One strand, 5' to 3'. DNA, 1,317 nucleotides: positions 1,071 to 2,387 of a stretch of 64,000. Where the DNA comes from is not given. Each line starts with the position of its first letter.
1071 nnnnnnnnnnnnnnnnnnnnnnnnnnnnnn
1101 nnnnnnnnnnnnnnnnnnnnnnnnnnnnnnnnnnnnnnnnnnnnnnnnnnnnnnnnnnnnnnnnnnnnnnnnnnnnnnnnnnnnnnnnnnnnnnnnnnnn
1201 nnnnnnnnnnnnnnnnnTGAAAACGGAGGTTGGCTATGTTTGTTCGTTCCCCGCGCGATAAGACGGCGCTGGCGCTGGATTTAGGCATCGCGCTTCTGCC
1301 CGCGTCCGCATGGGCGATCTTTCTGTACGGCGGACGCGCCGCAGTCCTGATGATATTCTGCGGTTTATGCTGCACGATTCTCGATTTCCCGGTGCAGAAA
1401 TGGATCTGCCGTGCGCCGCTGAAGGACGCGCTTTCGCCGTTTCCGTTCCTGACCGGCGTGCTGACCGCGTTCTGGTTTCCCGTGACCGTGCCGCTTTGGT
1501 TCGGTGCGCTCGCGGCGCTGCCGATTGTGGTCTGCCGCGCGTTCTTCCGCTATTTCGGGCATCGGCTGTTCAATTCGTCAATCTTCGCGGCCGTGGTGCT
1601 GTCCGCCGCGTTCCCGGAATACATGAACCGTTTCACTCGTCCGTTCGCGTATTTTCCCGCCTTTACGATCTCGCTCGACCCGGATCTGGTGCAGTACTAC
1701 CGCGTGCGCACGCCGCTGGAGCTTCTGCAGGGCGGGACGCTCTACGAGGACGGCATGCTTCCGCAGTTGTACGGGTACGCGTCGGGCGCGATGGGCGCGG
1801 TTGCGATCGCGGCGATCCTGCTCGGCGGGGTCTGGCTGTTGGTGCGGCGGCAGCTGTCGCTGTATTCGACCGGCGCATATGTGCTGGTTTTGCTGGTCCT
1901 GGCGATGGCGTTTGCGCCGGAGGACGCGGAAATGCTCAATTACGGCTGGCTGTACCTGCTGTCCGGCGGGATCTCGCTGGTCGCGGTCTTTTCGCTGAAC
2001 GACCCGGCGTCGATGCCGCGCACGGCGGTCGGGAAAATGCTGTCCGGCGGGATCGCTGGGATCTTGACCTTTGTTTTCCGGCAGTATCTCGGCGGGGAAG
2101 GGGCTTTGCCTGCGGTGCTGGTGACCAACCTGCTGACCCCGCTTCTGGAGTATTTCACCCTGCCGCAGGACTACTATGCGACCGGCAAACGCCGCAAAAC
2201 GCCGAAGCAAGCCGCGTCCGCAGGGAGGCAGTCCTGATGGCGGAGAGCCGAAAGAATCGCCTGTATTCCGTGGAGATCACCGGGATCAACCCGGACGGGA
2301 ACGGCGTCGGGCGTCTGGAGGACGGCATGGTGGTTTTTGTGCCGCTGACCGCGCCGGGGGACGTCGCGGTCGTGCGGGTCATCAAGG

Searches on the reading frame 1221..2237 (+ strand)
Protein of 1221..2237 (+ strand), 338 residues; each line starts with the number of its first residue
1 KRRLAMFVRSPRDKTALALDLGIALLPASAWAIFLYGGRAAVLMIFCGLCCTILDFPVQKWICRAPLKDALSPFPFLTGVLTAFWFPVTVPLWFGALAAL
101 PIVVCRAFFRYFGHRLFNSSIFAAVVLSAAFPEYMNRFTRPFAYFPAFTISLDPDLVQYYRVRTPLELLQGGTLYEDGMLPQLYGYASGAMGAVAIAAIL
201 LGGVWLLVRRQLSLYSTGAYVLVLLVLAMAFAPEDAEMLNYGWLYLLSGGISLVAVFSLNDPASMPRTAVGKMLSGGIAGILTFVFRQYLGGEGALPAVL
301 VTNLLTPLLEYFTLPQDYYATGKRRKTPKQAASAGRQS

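Call 11: search_protein_families(library=pfam, proteins=[window:1221-2237:+], max_evalue=0.001)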
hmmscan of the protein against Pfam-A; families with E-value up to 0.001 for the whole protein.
window:1221-2237:+ (338 aa): 1 family
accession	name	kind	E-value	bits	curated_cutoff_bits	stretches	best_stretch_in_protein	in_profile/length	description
PF03116.20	NQR2_RnfD_RnfE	-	3.2e-47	161.8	27.7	1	7-318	7-295/296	NQR2, RnfD, RnfE family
